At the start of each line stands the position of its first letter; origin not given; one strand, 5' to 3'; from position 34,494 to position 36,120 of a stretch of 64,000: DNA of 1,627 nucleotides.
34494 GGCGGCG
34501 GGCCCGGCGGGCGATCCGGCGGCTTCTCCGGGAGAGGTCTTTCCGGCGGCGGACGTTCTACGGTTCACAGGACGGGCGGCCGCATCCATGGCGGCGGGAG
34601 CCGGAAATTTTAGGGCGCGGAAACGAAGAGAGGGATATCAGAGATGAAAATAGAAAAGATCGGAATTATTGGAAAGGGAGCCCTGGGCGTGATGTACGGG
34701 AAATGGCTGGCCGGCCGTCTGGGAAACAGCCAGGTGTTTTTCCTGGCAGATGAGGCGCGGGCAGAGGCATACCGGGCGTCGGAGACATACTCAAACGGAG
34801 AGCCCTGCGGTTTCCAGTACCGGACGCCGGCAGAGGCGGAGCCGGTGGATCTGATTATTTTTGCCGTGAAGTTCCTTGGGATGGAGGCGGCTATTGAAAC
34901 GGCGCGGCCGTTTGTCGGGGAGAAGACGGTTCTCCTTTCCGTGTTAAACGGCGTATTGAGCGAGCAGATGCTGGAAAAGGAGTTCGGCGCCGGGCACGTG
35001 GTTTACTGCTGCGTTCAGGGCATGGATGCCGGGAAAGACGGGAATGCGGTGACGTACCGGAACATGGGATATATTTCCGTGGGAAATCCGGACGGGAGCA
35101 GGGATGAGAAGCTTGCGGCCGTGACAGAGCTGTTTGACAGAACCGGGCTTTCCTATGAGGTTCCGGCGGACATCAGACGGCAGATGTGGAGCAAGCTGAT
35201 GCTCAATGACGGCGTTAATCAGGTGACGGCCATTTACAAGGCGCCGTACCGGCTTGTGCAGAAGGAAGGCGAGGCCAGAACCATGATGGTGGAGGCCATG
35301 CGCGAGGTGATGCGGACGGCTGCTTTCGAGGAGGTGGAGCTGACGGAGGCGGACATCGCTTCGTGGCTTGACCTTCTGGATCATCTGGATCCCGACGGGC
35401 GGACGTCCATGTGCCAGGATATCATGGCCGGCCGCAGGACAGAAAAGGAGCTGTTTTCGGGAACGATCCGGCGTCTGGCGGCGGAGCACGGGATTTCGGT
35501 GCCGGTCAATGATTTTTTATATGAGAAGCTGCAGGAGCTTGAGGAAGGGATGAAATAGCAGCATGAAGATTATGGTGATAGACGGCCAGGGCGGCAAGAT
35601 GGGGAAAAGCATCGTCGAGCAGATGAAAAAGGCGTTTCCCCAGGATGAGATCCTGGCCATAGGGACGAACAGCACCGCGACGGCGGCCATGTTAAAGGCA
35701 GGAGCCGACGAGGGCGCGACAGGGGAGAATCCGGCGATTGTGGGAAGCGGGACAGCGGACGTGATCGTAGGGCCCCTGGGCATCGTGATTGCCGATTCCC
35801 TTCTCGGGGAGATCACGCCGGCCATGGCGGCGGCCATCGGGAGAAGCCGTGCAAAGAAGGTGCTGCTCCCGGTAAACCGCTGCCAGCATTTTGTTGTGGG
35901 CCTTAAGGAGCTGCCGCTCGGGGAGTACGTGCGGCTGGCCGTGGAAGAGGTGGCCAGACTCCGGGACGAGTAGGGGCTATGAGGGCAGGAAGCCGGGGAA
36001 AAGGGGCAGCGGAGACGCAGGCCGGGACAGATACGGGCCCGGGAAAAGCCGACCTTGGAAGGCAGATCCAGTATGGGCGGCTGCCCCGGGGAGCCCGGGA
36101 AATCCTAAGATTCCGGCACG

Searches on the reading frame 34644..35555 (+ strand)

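Call 3: search_protein_families(library=pfam, proteins=[window:34644-35555:+], max_evalue=0.1)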
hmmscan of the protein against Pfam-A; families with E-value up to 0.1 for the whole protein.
window:34644-35555:+ (304 aa): 3 families
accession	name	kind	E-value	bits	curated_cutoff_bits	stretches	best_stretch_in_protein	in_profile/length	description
PF08546.17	ApbA_C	-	2e-28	99.7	22.7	1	176-300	1-125/125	Ketopantoate reductase PanE/ApbA C terminal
PF02558.23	ApbA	-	1.1e-18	67.7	22.2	1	6-149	1-148/150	Ketopantoate reductase PanE/ApbA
PF14066.11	DUF4256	-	0.028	14.5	27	1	215-301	34-120/173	Protein of unknown function (DUF4256)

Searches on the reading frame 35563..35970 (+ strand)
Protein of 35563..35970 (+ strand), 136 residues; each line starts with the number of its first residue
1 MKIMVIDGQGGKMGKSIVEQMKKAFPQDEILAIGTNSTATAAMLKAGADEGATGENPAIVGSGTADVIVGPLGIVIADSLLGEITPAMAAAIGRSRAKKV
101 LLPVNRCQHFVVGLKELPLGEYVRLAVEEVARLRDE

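Call 3: search_protein_families(library=pfam, proteins=[window:35563-35970:+], max_evalue=0.1)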
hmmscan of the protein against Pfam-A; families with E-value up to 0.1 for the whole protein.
window:35563-35970:+ (136 aa): 1 family
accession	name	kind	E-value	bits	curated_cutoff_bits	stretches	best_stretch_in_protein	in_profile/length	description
PF12953.12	DUF3842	-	1e-53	181.6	28.5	1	2-130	1-130/130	Domain of unknown function (DUF3842)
